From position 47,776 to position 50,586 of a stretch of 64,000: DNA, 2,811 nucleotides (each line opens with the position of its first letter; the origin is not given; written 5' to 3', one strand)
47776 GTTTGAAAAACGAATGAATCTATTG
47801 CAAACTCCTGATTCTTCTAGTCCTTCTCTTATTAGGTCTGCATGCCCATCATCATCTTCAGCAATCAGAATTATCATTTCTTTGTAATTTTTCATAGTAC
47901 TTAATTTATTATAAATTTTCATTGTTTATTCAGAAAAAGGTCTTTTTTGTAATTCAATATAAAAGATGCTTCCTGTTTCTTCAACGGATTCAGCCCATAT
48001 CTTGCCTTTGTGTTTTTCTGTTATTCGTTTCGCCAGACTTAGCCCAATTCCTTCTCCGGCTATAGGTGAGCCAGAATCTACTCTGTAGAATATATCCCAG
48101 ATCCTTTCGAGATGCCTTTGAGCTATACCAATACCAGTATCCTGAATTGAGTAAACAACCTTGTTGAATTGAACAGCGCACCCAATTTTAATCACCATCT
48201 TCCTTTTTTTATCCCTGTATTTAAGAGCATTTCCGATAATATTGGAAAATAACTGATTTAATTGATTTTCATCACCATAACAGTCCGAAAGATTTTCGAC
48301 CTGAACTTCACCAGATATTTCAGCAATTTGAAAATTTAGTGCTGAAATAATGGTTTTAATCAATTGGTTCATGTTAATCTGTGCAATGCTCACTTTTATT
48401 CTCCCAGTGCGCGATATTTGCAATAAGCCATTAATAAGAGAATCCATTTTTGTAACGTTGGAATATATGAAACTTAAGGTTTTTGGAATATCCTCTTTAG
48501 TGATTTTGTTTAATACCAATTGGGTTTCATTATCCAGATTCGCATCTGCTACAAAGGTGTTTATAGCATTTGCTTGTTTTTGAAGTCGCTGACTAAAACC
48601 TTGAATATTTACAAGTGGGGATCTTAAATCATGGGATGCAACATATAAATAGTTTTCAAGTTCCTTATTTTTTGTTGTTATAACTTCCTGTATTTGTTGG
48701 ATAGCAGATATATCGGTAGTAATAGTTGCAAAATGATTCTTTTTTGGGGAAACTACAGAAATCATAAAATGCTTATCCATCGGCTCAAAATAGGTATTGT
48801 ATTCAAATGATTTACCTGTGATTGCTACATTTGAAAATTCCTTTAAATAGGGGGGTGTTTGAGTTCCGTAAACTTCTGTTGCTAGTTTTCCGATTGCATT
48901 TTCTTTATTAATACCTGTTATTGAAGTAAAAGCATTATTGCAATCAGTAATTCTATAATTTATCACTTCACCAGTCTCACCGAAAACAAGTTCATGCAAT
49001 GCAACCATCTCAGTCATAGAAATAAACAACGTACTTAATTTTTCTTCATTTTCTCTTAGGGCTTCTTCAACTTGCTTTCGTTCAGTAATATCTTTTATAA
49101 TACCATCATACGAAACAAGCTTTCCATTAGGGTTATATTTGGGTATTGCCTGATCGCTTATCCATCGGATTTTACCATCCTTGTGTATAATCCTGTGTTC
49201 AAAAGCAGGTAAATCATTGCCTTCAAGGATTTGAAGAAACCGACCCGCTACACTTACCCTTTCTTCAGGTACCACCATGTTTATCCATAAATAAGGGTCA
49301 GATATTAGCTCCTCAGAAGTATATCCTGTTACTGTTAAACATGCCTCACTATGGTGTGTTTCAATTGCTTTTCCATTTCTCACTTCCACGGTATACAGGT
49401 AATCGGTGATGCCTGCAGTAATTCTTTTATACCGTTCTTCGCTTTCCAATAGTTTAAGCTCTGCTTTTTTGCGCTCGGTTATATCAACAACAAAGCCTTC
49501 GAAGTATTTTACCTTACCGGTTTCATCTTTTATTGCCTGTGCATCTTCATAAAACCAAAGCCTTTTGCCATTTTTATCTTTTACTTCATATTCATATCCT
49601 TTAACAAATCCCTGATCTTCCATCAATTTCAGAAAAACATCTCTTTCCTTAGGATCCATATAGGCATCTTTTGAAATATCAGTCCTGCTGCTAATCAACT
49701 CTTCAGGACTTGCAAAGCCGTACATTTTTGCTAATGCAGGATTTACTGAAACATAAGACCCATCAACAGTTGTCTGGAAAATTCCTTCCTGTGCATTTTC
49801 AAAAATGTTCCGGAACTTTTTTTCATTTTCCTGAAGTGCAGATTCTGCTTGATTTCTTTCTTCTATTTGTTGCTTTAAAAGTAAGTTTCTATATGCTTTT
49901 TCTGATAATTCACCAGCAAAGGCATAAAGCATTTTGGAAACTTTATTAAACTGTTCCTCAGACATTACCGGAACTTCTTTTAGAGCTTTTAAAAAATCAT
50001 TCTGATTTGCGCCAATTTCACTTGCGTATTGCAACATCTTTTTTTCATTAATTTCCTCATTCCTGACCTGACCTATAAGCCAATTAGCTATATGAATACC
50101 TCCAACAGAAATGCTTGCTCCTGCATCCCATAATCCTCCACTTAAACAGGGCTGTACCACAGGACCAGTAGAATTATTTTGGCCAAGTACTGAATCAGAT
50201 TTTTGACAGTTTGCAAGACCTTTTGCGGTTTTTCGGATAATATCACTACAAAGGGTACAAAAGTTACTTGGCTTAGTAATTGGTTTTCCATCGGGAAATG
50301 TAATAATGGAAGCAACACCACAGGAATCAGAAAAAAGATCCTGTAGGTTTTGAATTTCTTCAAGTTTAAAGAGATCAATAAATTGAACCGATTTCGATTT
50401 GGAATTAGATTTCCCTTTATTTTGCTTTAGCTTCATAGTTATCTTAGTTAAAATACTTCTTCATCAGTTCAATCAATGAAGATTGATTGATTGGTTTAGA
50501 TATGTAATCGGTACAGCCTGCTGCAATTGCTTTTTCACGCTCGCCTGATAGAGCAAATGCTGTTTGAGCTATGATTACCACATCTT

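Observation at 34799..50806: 16-kb output-less multi-kinase phosphorelay island (6 sensor kinases plus 2 receiver-only proteins, no effector or HPt domain)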

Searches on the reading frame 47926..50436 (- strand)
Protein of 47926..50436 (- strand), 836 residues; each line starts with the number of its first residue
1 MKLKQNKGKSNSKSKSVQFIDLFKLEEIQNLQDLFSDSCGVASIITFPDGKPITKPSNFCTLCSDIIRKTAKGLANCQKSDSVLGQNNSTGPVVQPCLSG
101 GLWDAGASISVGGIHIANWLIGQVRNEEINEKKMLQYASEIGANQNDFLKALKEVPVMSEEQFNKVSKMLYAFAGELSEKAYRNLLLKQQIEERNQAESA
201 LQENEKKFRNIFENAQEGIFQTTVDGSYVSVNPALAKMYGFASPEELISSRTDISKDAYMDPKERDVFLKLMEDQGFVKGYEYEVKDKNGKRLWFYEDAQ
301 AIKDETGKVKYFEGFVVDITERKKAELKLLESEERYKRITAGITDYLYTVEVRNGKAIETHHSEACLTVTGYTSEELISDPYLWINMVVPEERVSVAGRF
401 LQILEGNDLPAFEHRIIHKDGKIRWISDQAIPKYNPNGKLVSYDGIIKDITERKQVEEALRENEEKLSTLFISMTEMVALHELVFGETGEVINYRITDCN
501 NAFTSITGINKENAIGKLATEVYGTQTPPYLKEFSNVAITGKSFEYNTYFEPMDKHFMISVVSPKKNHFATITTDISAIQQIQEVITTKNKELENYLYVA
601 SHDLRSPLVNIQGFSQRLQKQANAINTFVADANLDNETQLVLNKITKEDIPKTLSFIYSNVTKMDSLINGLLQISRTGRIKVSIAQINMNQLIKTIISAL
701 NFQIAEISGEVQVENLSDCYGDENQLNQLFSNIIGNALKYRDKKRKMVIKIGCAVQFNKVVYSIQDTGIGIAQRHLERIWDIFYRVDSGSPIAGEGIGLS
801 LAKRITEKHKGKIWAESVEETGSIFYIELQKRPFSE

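Call 4: search_protein_families(library=pfam, proteins=[window:47926-50436:-], max_evalue=0.01)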
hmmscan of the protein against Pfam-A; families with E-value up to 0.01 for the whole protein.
window:47926-50436:- (836 aa): 8 families
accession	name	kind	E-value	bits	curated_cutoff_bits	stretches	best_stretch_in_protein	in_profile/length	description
PF10114.15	PocR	-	9.9e-49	165.6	23.9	1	21-182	1-162/162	Sensory domain found in PocR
PF08447.18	PAS_3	-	4.5e-25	88.2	25.6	2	361-447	3-89/89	PAS fold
PF13426.13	PAS_9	-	9.8e-24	84.1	27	2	217-321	2-103/103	PAS domain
PF02518.31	HATPase_c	-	2.5e-21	76.6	26.4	1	721-831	1-109/111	Histidine kinase-, DNA gyrase B-, and HSP90-like ATPase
PF00989.32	PAS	-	3.3e-17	63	22.6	1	207-319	2-113/113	PAS fold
PF13188.13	PAS_8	-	7.1e-11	42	21.8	1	207-255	2-50/65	PAS domain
PF08448.16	PAS_4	-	1.2e-10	42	23.1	0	212-323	1-109/110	PAS fold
PF00512.31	HisKA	-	3.4e-07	30.7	26.9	1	596-676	5-62/66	His Kinase A (phospho-acceptor) domain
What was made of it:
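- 47926..50436 (-): g2: cytoplasmic PocR-PAS-PAS-PAS-HisKA-HATPase sensor kinase (836 aa). It is tier 1 of the conserved triad. Pfam PocR 1e-48, PAS families, HisKA, HATPase_c (call 4).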

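Call 10: search_protein_families(library=ncbifam, proteins=[window:47926-50436:-], max_evalue=0.001)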
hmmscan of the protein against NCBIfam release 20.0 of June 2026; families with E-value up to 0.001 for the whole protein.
window:47926-50436:- (836 aa): 75 families (the best 25 are shown)
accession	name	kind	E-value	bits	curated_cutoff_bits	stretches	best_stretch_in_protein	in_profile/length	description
TIGR00229.1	sensory_box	domain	3.4e-41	140.3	22.9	2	202-329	1-126/126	PAS domain S-box protein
NF046044.1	PnpS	equivalog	1.9e-39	135.8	400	1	453-829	43-389/390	two-component system histidine kinase PnpS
TIGR02966.1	phoR_proteo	equivalog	9.7e-39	133.3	334.2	1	495-828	27-332/333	phosphate regulon sensor histidine kinase PhoR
NF047465.1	hybrid_HK_LvrA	exception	2.2e-37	128.5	1200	1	575-831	582-818/819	hybrid histidine kinase/response regulator LvrA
NF008302.0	PRK11091.1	equivalog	5e-37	127.5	838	3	496-830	177-504/779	aerobic respiration two-component sensor histidine kinase ArcB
NF008468.0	PRK11360.1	equivalog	5.3e-37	127.5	646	1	639-832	419-609/616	two-component system sensor histidine kinase AtoS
NF045595.1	HK_scytonemin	equivalog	2e-34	119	865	2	641-829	443-633/637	scytonemin biosynthesis sensor histidine kinase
NF041880.1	EPS_EpsF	equivalog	4.1e-34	117.9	900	1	571-826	252-488/492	response regulator EpsF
NF047874.1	MASE3_PAS_HK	subfamily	6.4e-34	117.7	560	3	499-832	289-626/655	MASE3 domain-containing sensor histidine kinase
NF033092.0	HK_WalK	equivalog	1e-33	116.8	725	1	465-829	258-592/594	cell wall metabolism sensor histidine kinase WalK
NF053781.1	cdiGMPphdstlr2612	equivalog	5.2e-33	113.8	1600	2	281-462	662-838/1268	Tlr1612 family c-di-GMP phosphodiesterase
NF041735.1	hist_kin_RppB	equivalog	4.7e-31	108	400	1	625-829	227-437/438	two-component system sensor histidine kinase RppB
NF006800.0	PRK09303.1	equivalog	7.3e-30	104.2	342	1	572-828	130-374/383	histidine kinase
NF041777.1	sens_FixL_Rhizob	equivalog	1.5e-25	89.8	850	2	721-829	374-479/485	sensor protein FixL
NF045900.1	HisKinCpxALeg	equivalog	2.5e-24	85.8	800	1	648-829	262-449/451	two-component system sensor histidine kinase CpxA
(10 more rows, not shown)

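Call 15: find_encoding_contigs(protein=window:47926-50436:-, flank=10000, max_places=10)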
Protein window:47926-50436:- (836 aa): 1 contig read that carries it; 1 place shown.
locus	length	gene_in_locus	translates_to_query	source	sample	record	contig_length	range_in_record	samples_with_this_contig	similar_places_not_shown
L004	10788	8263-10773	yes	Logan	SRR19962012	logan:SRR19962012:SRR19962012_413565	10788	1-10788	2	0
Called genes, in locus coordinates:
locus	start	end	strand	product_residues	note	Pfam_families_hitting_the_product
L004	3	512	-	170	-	?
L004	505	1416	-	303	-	PF00005:ABC_tran, PF13304:AAA_21 (faint)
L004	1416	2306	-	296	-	-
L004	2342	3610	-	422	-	PF02321:OEP (weak)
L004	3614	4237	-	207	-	PF00440:TetR_N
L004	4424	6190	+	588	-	PF02225:PA, PF04389:Peptidase_M28, PF01546:Peptidase_M20 (faint), PF13180:PDZ_2, PF00595:PDZ (faint), PF17820:PDZ_6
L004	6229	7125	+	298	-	-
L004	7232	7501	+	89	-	-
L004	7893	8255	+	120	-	PF00072:Response_reg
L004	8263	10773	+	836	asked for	PF10114:PocR, PF00989:PAS (weak), PF13188:PAS_8 (weak), PF08448:PAS_4 (faint), PF13426:PAS_9, PF08447:PAS_3, PF00512:HisKA (weak), PF02518:HATPase_c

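Call 16: find_homologous_proteins(query=window:47926-50436:-, max_evalue=1e-20)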
Query window:47926-50436:- (836 aa): 5610 proteins with E <= 1e-20 among 8000 candidates; the best 120 are listed.
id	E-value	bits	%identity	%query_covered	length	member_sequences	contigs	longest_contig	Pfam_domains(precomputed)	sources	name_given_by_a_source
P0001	0.0e+0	1854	99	100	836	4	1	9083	PF08447.19,PF13426.14,PF13188.14,PF10114.16,PF08448.17,PF02518.32,PF00512.32,PF00989.32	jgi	-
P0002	0.0e+0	1132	57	62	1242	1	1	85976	PF08447.19,PF13426.14,PF13188.14,PF13185.13,PF01590.33,PF10114.16,PF08448.17,PF02518.32,PF00989.32,PF14501.13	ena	-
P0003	6.2e-275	933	54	98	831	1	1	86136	PF08447.19,PF13426.14,PF13188.14,PF10114.16,PF08448.17,PF02518.32,PF00512.32,PF00989.32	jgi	jgi:PAS domain S-box-containing protein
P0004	4.6e-259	880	47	78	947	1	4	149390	PF08447.19,PF13426.14,PF13188.14,PF10114.16,PF08448.17,PF02518.32,PF00512.32,PF00989.32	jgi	-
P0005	7.3e-258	876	46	78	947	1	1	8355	PF08447.19,PF13426.14,PF13188.14,PF10114.16,PF08448.17,PF02518.32,PF00512.32,PF00989.32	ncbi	-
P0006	1.6e-253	862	46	77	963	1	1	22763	PF08447.19,PF13426.14,PF13188.14,PF10114.16,PF08448.17,PF02518.32,PF00512.32,PF00989.32,PF14598.13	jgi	jgi:PAS domain S-box-containing protein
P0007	4.9e-250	850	50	98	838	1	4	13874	PF08447.19,PF13426.14,PF13188.14,PF10114.16,PF08448.17,PF02518.32,PF00512.32,PF00989.32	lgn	-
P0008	1.4e-247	842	61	41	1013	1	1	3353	PF13596.13,PF08447.19,PF13426.14,PF13188.14,PF10114.16,PF08448.17,PF00512.32,PF00989.32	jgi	jgi:PAS domain S-box-containing protein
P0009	3.8e-245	834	42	77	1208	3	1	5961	PF08447.19,PF13426.14,PF13188.14,PF10114.16,PF08448.17,PF02518.32,PF00512.32,PF00989.32,PF14598.13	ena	-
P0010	7.8e-245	833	41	77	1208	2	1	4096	PF08447.19,PF13426.14,PF13188.14,PF10114.16,PF08448.17,PF02518.32,PF00512.32,PF00989.32,PF14598.13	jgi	-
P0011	1.7e-244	832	49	99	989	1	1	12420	PF08447.19,PF13426.14,PF13188.14,PF10114.16,PF08448.17,PF02518.32,PF00989.32,PF14598.13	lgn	-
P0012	1.1e-243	829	42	77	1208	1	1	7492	PF08447.19,PF13426.14,PF13188.14,PF10114.16,PF08448.17,PF02518.32,PF00512.32,PF00989.32,PF14598.13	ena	-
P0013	1.4e-243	829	54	77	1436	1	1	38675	PF13426.14,PF13188.14,PF24885.2,PF00512.32,PF13374.13,PF08447.19,PF00515.35,PF13424.13,PF08448.17,PF02518.32,PF00989.32,PF13181.13,PF07719.24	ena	-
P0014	5.9e-240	817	47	99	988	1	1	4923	PF08447.19,PF13426.14,PF13188.14,PF10114.16,PF08448.17,PF02518.32,PF00512.32,PF00989.32,PF14598.13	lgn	-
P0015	1.1e-239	816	50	98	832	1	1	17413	PF08447.19,PF13426.14,PF13188.14,PF10114.16,PF08448.17,PF02518.32,PF00989.32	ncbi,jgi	jgi:PAS domain S-box-containing protein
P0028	6.2e-204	698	45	98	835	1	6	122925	PF08447.19,PF13426.14,PF13188.14,PF10114.16,PF08448.17,PF02518.32,PF00989.32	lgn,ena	-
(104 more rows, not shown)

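Call 17: find_encoding_contigs(protein=P0003, flank=10000, max_places=3)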
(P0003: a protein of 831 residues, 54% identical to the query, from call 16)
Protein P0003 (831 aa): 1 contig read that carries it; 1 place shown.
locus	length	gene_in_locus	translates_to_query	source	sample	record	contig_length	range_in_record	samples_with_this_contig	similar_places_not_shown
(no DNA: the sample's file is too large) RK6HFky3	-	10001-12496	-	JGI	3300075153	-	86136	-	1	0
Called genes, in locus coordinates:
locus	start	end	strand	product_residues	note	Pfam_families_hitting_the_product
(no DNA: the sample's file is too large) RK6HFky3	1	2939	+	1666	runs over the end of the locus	PF00403:HMA, PF00122:E1-E2_ATPase, PF00702:Hydrolase, PF25487:ETR1_N, PF08447:PAS_3, PF13426:PAS_9, PF00989:PAS, PF08447:PAS_3, +9 more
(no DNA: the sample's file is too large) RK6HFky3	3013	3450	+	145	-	PF00072:Response_reg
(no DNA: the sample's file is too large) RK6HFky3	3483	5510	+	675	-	PF00072:Response_reg, PF00989:PAS (faint), PF13426:PAS_9 (faint), PF00512:HisKA, PF02518:HATPase_c, PF00072:Response_reg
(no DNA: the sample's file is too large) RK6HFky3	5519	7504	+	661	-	PF00989:PAS, PF08448:PAS_4, PF13426:PAS_9, PF00512:HisKA, PF02518:HATPase_c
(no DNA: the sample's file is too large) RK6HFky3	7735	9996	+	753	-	PF13188:PAS_8, PF08447:PAS_3, PF13426:PAS_9, PF00989:PAS, PF08447:PAS_3, PF08448:PAS_4, PF13426:PAS_9, PF00512:HisKA, +3 more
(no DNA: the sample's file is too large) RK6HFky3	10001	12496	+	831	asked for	PF10114:PocR, PF00989:PAS (faint), PF13188:PAS_8 (weak), PF08447:PAS_3, PF13426:PAS_9, PF08448:PAS_4, PF13426:PAS_9 (weak), PF02518:HATPase_c, +1 more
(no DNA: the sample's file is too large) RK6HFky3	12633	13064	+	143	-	PF00072:Response_reg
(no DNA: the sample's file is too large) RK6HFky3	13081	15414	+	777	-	PF00072:Response_reg, PF00989:PAS, PF08448:PAS_4, PF13426:PAS_9 (weak), PF08448:PAS_4, PF00512:HisKA, PF02518:HATPase_c, PF00072:Response_reg, +4 more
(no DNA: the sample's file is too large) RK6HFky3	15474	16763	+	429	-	PF00860:Xan_ur_permease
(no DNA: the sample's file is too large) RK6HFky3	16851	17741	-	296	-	PF00698:Acyl_transf_1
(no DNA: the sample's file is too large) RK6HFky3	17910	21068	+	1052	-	PF11028:TMEM260_N, PF28497:DUF8416, PF28495:TMEM260_2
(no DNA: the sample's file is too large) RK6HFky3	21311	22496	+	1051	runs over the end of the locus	PF11028:TMEM260_N, PF28497:DUF8416, PF28495:TMEM260_2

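Call 18: find_encoding_contigs(protein=P0028, flank=10000, max_places=3)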
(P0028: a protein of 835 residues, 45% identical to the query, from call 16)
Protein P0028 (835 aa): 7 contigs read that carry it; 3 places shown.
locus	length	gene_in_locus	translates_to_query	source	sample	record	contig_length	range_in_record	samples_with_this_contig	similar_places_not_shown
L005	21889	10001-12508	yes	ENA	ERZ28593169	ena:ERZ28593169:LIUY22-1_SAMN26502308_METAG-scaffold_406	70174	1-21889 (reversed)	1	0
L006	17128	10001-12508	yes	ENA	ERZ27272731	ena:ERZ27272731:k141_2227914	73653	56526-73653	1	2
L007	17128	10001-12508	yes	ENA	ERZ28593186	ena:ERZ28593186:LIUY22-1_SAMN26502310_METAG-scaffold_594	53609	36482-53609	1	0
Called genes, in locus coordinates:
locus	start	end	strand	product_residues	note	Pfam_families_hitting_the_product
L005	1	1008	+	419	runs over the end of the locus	PF00512:HisKA, PF02518:HATPase_c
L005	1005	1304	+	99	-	PF00072:Response_reg (weak)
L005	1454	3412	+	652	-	PF00072:Response_reg, PF13188:PAS_8 (faint), PF00989:PAS, PF08448:PAS_4, PF13426:PAS_9, PF08447:PAS_3, PF00512:HisKA, PF02518:HATPase_c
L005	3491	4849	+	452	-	PF00083:Sugar_tr, PF07690:MFS_1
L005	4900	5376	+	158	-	PF06903:VirK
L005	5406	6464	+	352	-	PF00502:Phycobilisome (weak), PF02607:B12-binding_2, PF02310:B12-binding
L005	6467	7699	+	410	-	PF00512:HisKA, PF13581:HATPase_c_2 (faint), PF02518:HATPase_c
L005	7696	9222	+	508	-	PF00072:Response_reg, PF08448:PAS_4 (weak), PF00512:HisKA (weak), PF02518:HATPase_c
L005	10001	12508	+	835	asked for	PF10114:PocR, PF00989:PAS (faint), PF13188:PAS_8 (faint), PF08447:PAS_3, PF13426:PAS_9, PF08447:PAS_3, PF08448:PAS_4, PF02518:HATPase_c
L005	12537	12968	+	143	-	PF00072:Response_reg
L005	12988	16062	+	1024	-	PF00072:Response_reg, PF00989:PAS, PF08448:PAS_4, PF13426:PAS_9, PF00989:PAS, PF08447:PAS_3, PF08448:PAS_4, PF13426:PAS_9, +7 more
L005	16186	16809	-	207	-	PF19781:DUF6266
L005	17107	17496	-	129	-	-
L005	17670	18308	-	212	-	PF19781:DUF6266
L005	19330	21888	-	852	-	?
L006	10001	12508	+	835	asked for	PF10114:PocR, PF00989:PAS (faint), PF13188:PAS_8 (faint), PF08447:PAS_3, PF13426:PAS_9, PF08447:PAS_3, PF08448:PAS_4, PF02518:HATPase_c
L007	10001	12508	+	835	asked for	PF10114:PocR, PF00989:PAS (faint), PF13188:PAS_8 (faint), PF08447:PAS_3, PF13426:PAS_9, PF08447:PAS_3, PF08448:PAS_4, PF02518:HATPase_c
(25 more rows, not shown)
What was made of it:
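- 47926..50436 (-): Full-length homologs of 45-54% identity keep the same downstream neighbours (calls 16-18).
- Triad kept next to g2 homologs of 54% and 45% identity (calls 17, 18).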

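Call 21: find_related_loci(query=A1, collection=genome_contigs, flank=10000)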
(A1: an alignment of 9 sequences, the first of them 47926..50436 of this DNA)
Query A1 (836 aa) in genome_contigs; peptide patterns used: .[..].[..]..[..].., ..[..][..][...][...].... (x = any residue, [..] = any of these).
599 stretches matched a pattern (row limit reached: there are more); 590 encode a relative of the query (tblastn E <= 1e-3); the best 80 are kept; 80 distinct loci.
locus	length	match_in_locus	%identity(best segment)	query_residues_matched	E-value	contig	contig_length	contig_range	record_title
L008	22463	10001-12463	35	1-833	6e-134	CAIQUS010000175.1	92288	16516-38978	MAG: uncultured Bacteroidales bacterium isolate Loclat_bin-08999 genome assembly, contig: bin-08999:175/253, whole genom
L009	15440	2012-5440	35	1-829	6e-133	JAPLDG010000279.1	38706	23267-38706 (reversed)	MAG: Bacteroidetes bacterium isolate LacPavin_0419_WC70L_MAG_45_7 LacPavin_0419_WC70L_scaffold_320486, whole genome shot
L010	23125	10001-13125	42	16-829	5e-123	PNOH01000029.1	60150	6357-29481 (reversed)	MAG: Odoribacter sp. isolate SW.3.41 SW_1000239_60150, whole genome shotgun sequence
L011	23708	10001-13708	32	16-817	3e-121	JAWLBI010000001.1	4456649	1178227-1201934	MAG: Candidatus Zixiibacteriota bacterium isolate AC1.147 AC1.147.fa-1, whole genome shotgun sequence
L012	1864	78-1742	50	14-829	2e-126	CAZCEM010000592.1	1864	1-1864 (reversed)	MAG TPA_asm: uncultured bacterium isolate SRP098346_co1_144 genome assembly, contig: NODE_119403_length_1864_cov_6.09342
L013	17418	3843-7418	32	16-829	2e-116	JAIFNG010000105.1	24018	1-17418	MAG: Anaerolinea sp. isolate bin_8 scaffold_1610, whole genome shotgun sequence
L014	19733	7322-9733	34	10-825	6e-115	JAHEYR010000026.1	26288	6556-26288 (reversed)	MAG: Bacteroidales bacterium isolate nzgw132 NODE_2835_length_26289_cov_3.895751, whole genome shotgun sequence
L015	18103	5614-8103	32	14-830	7e-114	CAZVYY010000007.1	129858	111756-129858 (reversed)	MAG TPA_asm: uncultured Pirellulales bacterium isolate SRP216815_co1_117 genome assembly, contig: NODE_163_length_129858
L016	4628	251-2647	34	10-825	1e-113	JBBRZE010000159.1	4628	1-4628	MAG: Bacteroidales bacterium isolate metawrap_la5_24 metawrap_la5_24_K_505329_L_4628_cov_40.0000, whole genome shotgun s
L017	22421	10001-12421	31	17-831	3e-112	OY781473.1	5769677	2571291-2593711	MAG: uncultured Desulfobacterium sp. isolate b5edb3ca-a369-423b-9e9e-493c49de4e5b genome assembly, chromosome: 1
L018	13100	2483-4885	32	9-829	9e-112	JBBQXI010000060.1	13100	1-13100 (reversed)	MAG: Bacteroidales bacterium isolate Co_metawrap_2107 Cmw_2107_k141_13348890_length_13100_cov_11.0000, whole genome shot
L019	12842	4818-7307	31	14-830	1e-113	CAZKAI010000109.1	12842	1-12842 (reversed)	MAG TPA_asm: uncultured Pirellulales bacterium isolate binchicken_co117_24 genome assembly, contig: NODE_8928_length_128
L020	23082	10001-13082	44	17-832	3e-109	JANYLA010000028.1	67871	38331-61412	MAG: Bacteroidales bacterium isolate GL140_5_metabinner_76 GL140_5_k141_447374, whole genome shotgun sequence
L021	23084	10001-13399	37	17-577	1e-107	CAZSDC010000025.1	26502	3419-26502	MAG TPA_asm: uncultured Chthoniobacter sp. isolate SRP142039_co2_311 genome assembly, contig: NODE_786_length_26502_cov_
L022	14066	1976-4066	44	16-586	2e-107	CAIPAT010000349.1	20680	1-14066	MAG: uncultured Lentisphaeria bacterium isolate LJ_bin-1925 genome assembly, contig: bin-1925:349/465, whole genome shot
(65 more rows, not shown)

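Call 86: search_protein_families(library=pfam, alignment_id=A6, max_evalue=0.0001)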
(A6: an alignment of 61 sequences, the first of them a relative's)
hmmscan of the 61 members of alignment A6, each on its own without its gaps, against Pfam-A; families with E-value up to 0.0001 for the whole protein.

A. member 1, L021:135-710:+ (192 aa): 1 family
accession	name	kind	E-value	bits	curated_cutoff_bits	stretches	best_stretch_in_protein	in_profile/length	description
PF00072.30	Response_reg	-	1.1e-19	71.1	30.2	1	53-176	1-110/111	Response regulator receiver domain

B. families by the number of members that match (of 61 scanned): 32 families (the first 25 are shown)
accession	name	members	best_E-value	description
PF00072.30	Response_reg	61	1.3e-29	Response regulator receiver domain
PF00196.25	GerE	20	3.9e-19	Bacterial regulatory proteins, luxR family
PF08281.18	Sigma70_r4_2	16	4.5e-08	Sigma-70, region 4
PF07730.19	HisKA_3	9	1.4e-13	Histidine kinase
PF00989.32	PAS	8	1.2e-37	PAS fold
PF13426.13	PAS_9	8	1.9e-31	PAS domain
PF13188.13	PAS_8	8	1.4e-20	PAS domain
PF02518.31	HATPase_c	8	8.2e-16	Histidine kinase-, DNA gyrase B-, and HSP90-like ATPase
PF08447.18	PAS_3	7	6e-26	PAS fold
PF08448.16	PAS_4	6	9.8e-25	PAS fold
PF13581.12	HATPase_c_2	6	4.6e-07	Histidine kinase-like ATPase domain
PF00158.32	Sigma54_activat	4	1.1e-67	Sigma-54 interaction domain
PF25601.1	AAA_lid_14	4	2.3e-25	AAA+ ATPase lid domain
PF14532.12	Sigma54_activ_2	4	1.6e-20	Sigma-54 interaction domain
PF02954.25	HTH_8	4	3.6e-12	Bacterial regulatory protein, Fis family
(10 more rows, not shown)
